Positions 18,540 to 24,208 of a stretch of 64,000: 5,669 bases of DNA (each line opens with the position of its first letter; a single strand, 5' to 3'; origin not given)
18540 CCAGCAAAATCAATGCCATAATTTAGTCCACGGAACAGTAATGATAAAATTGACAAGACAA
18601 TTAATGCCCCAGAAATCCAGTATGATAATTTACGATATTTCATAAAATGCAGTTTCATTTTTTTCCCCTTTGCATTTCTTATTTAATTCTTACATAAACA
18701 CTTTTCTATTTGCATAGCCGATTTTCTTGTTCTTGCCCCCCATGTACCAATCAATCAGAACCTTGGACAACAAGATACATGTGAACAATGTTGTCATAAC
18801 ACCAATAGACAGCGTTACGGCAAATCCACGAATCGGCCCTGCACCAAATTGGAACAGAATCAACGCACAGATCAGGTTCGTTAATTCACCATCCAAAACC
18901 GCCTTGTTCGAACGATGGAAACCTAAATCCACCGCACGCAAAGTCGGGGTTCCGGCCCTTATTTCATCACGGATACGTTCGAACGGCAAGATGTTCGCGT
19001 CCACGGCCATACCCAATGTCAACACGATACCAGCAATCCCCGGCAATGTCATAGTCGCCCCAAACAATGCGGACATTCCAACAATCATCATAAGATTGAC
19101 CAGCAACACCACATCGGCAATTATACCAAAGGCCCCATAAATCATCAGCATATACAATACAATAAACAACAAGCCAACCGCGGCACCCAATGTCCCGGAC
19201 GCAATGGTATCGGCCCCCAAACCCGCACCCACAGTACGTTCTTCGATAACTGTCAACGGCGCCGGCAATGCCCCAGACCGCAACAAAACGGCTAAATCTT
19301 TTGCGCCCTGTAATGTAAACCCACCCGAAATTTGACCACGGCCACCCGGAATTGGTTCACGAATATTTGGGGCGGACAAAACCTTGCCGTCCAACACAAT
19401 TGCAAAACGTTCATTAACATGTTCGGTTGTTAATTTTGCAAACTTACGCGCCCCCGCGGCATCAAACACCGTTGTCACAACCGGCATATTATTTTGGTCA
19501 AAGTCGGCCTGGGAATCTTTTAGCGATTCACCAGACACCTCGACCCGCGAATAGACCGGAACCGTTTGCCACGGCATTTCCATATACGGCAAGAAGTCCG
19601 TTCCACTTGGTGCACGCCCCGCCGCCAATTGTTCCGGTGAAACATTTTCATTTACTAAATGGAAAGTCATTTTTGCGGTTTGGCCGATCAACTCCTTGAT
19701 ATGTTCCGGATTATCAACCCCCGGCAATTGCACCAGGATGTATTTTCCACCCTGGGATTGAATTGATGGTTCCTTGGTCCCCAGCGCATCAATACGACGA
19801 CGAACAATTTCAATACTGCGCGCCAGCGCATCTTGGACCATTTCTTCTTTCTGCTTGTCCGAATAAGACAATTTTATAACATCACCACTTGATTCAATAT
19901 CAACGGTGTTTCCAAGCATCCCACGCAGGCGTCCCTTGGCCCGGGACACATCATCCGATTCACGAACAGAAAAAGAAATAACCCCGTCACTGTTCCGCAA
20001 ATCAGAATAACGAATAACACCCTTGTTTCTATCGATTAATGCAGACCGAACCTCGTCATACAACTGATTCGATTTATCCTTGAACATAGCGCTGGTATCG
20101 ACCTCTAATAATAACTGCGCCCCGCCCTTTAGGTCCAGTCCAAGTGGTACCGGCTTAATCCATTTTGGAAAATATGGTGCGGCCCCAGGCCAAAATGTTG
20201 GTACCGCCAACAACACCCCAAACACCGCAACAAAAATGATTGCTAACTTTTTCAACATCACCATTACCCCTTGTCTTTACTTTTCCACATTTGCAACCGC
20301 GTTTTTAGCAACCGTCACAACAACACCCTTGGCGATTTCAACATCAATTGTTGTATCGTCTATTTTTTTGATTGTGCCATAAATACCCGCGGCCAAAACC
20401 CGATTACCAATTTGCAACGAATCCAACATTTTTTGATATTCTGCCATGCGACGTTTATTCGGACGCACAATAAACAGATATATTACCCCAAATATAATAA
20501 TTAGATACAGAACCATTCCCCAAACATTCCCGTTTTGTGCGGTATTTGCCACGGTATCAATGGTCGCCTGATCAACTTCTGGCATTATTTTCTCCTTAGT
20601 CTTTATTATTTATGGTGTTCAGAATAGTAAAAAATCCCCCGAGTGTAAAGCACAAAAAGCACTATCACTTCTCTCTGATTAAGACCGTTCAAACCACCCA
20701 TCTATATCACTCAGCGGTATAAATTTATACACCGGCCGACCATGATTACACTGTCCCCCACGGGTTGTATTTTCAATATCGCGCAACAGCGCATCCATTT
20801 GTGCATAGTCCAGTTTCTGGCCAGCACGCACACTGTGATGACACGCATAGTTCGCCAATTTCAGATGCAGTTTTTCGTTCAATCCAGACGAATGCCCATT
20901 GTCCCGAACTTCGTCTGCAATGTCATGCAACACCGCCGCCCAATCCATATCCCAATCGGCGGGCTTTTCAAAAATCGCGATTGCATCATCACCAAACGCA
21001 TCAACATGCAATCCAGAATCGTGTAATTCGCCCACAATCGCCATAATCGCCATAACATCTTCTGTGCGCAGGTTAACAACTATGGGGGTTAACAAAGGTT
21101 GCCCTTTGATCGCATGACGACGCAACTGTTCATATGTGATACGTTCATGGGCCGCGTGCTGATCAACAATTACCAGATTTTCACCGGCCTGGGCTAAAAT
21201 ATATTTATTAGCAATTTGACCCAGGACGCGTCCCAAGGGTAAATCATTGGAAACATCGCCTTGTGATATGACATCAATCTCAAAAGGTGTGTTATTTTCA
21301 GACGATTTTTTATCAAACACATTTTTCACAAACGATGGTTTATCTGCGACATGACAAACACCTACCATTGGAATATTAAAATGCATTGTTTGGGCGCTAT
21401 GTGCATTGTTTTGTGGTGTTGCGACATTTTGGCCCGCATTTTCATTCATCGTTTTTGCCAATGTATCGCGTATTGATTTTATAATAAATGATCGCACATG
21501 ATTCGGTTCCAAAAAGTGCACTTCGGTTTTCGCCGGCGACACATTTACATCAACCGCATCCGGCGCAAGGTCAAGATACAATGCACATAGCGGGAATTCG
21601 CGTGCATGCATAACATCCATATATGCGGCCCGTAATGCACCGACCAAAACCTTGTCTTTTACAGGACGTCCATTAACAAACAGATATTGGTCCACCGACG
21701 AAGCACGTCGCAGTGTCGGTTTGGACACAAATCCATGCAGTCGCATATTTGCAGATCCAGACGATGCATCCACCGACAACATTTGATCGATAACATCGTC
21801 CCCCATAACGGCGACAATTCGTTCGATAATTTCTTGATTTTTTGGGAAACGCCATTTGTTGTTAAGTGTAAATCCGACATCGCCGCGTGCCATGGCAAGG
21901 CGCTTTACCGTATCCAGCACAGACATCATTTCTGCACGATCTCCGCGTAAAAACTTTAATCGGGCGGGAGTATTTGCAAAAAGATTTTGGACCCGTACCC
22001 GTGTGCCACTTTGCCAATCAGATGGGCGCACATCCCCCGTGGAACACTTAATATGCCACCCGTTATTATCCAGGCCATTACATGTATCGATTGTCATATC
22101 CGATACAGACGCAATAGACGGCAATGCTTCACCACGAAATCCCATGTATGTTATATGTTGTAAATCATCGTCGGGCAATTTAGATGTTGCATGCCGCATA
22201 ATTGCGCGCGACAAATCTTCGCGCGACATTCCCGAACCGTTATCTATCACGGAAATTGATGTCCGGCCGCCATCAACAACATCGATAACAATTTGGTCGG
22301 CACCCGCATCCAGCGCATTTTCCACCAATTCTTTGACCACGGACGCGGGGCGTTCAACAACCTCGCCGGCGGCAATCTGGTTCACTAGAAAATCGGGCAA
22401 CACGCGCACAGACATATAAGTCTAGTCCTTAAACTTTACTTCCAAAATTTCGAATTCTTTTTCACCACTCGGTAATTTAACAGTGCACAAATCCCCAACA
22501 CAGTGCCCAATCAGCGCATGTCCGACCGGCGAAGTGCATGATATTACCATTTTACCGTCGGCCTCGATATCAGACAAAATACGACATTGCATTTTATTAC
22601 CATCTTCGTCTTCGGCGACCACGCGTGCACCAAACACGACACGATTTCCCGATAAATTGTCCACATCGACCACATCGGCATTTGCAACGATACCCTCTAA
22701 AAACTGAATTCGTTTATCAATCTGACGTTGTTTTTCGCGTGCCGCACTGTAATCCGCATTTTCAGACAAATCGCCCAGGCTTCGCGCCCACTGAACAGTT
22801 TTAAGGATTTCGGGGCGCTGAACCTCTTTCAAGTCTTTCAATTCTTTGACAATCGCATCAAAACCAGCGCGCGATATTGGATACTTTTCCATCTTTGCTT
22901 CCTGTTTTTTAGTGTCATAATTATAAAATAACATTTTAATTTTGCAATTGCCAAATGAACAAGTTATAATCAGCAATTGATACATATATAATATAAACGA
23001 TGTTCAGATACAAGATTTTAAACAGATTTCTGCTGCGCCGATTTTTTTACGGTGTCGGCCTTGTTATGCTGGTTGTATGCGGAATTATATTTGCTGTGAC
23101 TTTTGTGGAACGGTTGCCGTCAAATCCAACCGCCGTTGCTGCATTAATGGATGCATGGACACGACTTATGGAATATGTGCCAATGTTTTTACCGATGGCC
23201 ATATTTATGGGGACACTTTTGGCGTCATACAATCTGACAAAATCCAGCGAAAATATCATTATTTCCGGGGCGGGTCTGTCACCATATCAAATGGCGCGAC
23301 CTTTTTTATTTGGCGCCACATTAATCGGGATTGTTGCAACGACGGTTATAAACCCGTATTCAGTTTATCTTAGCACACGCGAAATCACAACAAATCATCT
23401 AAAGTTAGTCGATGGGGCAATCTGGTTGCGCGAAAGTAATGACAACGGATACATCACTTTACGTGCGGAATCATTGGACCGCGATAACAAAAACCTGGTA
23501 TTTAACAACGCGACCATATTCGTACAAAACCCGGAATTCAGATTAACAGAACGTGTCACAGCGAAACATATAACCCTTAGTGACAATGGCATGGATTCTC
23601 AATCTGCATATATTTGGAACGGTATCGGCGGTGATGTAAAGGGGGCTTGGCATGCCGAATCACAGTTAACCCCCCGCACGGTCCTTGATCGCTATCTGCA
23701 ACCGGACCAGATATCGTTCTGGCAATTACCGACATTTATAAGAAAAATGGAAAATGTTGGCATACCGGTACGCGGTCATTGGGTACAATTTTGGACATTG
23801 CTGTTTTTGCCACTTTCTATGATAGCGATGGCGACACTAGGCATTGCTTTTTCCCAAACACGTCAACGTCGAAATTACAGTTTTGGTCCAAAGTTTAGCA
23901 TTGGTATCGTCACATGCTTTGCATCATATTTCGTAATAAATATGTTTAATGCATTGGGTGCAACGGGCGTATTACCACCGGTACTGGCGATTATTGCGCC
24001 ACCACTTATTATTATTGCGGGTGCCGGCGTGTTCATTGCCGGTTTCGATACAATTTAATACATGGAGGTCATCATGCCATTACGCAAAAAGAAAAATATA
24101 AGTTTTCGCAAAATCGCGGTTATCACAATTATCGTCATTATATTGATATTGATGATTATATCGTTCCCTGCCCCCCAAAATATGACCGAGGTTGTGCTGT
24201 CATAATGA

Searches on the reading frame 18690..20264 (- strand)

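Call 76: search_protein_families(library=pfam, proteins=[window:18690-20264:-], max_evalue=0.00001)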
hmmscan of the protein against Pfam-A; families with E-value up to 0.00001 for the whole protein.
window:18690-20264:- (524 aa): 3 families
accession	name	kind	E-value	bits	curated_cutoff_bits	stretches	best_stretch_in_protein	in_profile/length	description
PF22599.2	SecDF_P1_head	-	7.4e-37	126.2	27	1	232-335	10-114/114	SecDF, P1 head subdomain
PF21760.3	SecD_1st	-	4.2e-25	87.4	27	1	148-206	2-60/60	Protein translocase subunit SecDF, P1 domain, N-terminal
PF02355.23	SecD_SecF_C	-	8.6e-15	55.1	20.5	1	339-507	15-186/189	Protein export membrane protein SecD/SecF, C-terminal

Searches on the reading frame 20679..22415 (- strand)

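Call 76: search_protein_families(library=pfam, proteins=[window:20679-22415:-], max_evalue=0.00001)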
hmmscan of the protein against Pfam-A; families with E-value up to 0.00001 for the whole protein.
window:20679-22415:- (578 aa): 4 families
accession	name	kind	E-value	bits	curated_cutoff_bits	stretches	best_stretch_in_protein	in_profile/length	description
PF01119.25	DNA_mis_repair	-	1.9e-34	118.3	26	1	201-319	2-118/119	DNA mismatch repair protein, C-terminal domain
PF08676.16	MutL_C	-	9.5e-32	110.1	25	1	398-535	1-142/142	MutL C terminal dimerisation domain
PF13589.12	HATPase_c_3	-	5.8e-12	46.3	25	1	24-111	4-92/137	Histidine kinase-, DNA gyrase B-, and HSP90-like ATPase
PF02518.31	HATPase_c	-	3.3e-08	34.4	26.4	1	21-77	4-63/111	Histidine kinase-, DNA gyrase B-, and HSP90-like ATPase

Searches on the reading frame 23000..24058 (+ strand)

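Call 83: search_protein_families(library=pfam, proteins=[window:23000-24058:+], max_evalue=0.001)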
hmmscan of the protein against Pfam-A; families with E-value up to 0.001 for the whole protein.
window:23000-24058:+ (352 aa): 1 family
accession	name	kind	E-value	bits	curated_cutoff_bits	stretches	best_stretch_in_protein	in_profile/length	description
PF03739.19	LptF_LptG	-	2.5e-41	142.4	27.9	1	9-343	1-348/353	Lipopolysaccharide export system permease LptF/LptG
